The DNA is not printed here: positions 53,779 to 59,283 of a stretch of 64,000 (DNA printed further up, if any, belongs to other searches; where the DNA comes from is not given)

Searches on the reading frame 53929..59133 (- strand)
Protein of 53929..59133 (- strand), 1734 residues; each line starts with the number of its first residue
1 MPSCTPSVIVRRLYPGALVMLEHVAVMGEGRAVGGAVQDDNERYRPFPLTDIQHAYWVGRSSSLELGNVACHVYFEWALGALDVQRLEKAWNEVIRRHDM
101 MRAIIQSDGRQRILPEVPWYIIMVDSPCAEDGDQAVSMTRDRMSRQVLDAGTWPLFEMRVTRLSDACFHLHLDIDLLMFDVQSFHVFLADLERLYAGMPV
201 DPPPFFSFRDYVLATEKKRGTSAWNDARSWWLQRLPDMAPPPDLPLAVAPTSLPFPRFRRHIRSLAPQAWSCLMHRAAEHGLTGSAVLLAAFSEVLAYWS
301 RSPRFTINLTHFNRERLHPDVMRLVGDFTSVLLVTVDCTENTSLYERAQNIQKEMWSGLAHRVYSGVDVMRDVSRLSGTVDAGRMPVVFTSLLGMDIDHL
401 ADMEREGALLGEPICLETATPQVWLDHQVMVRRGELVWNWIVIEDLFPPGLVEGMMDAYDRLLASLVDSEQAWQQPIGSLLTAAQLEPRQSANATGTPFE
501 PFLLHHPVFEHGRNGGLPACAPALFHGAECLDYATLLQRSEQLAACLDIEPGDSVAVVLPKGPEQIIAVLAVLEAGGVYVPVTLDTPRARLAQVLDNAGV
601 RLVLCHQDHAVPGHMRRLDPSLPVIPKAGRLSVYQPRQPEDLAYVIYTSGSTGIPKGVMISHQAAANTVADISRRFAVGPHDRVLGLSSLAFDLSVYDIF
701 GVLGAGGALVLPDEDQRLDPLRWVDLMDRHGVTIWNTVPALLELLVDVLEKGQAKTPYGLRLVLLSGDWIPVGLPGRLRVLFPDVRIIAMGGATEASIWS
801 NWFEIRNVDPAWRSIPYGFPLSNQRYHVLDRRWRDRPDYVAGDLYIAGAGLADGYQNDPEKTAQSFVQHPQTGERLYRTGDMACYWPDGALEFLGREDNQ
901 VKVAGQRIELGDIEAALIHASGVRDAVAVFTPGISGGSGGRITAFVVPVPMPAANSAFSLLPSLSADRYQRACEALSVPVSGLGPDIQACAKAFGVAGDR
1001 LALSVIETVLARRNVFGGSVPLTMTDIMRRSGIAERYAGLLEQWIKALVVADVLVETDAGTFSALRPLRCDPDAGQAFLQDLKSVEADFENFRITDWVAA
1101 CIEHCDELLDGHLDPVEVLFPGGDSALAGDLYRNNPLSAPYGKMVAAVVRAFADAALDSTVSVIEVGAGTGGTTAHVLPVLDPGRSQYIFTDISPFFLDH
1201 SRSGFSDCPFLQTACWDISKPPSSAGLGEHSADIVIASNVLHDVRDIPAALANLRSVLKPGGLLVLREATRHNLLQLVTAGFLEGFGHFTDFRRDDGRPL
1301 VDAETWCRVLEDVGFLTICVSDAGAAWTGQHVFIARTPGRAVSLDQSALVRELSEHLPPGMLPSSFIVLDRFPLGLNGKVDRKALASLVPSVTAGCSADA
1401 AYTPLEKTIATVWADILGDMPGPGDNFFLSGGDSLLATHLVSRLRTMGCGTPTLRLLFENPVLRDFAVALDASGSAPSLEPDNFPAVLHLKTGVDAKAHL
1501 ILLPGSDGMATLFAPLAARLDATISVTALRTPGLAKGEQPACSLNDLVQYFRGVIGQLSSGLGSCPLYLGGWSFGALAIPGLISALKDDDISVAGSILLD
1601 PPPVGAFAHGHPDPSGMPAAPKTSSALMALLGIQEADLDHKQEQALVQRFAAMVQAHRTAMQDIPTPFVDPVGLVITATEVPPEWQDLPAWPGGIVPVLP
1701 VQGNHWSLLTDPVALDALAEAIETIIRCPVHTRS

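Call 4: search_protein_families(library=pfam, proteins=[window:53929-59133:-], max_evalue=0.001)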
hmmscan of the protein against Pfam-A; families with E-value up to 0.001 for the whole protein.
window:53929-59133:- (1734 aa): 9 families
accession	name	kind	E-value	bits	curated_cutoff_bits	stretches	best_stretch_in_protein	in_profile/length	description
PF00501.34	AMP-binding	-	4.2e-77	260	29.9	1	522-855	12-383/384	AMP-binding enzyme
PF00668.25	Condensation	-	7.1e-33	114.4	30.6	1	48-364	6-329/456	Condensation domain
PF08242.18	Methyltransf_12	-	5.6e-19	69.1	30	1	1164-1264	1-98/98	Methyltransferase domain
PF13489.12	Methyltransf_23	-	3e-12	47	27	1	1149-1316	14-160/164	Methyltransferase domain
PF08241.18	Methyltransf_11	-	1.2e-10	42.4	21.2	1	1165-1266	2-95/95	Methyltransferase domain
PF13649.12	Methyltransf_25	-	2.4e-09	38.2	27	1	1163-1262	1-97/97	Methyltransferase domain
PF00975.26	Thioesterase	-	8e-09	36.5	26.4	1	1499-1600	2-101/226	Thioesterase domain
PF00550.31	PP-binding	-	1.2e-07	32.3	20.8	1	1408-1467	2-64/67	Phosphopantetheine attachment site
PF13847.12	Methyltransf_31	-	6.6e-07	29.6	27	1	1158-1274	2-118/145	Methyltransferase domain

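Call 18: find_encoding_contigs(protein=window:53929-59133:-, flank=10000, max_places=4)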
Protein window:53929-59133:- (1734 aa): 5 contigs read that carry it; 3 places shown.
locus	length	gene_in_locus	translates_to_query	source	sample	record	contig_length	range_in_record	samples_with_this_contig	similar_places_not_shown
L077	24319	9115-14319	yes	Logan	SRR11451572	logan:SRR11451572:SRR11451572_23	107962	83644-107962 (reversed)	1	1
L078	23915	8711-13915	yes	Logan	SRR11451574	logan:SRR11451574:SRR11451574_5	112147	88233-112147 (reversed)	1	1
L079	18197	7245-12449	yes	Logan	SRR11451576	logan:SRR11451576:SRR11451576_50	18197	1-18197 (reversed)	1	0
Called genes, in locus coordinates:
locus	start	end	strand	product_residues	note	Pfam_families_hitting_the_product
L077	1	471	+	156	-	?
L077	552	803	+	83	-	PF10109:Phage_TAC_7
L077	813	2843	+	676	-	PF10145:PhageMin_Tail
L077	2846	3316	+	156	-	PF06995:Phage_P2_GpU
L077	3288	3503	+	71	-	PF05489:Phage_tail_X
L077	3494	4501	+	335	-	PF05954:Phage_GPD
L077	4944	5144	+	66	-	-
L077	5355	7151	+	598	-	PF00664:ABC_membrane, PF00005:ABC_tran, PF02463:SMC_N (faint)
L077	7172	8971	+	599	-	PF00664:ABC_membrane, PF00005:ABC_tran, PF02463:SMC_N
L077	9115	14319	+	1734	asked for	PF00668:Condensation, PF00501:AMP-binding, PF08241:Methyltransf_11, PF08242:Methyltransf_12, PF13489:Methyltransf_23, PF13649:Methyltransf_25, PF13847:Methyltransf_31 (weak), PF00975:Thioesterase, +1 more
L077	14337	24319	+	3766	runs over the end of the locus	PF00501:AMP-binding, PF23024:AMP-dom_DIP2-like, PF00109:ketoacyl-synt, PF00550:PP-binding, PF02801:Ketoacyl-synt_C, PF00698:Acyl_transf_1, PF00550:PP-binding, PF00668:Condensation, +10 more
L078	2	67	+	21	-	?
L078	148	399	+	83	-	PF10109:Phage_TAC_7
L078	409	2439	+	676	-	PF10145:PhageMin_Tail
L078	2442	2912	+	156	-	PF06995:Phage_P2_GpU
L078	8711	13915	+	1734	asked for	PF00668:Condensation, PF00501:AMP-binding, PF08241:Methyltransf_11, PF08242:Methyltransf_12, PF13489:Methyltransf_23, PF13649:Methyltransf_25, PF13847:Methyltransf_31 (weak), PF00975:Thioesterase, +1 more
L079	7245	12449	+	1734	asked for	PF00668:Condensation, PF00501:AMP-binding, PF08241:Methyltransf_11, PF08242:Methyltransf_12, PF13489:Methyltransf_23, PF13649:Methyltransf_25, PF13847:Methyltransf_31 (weak), PF00975:Thioesterase, +1 more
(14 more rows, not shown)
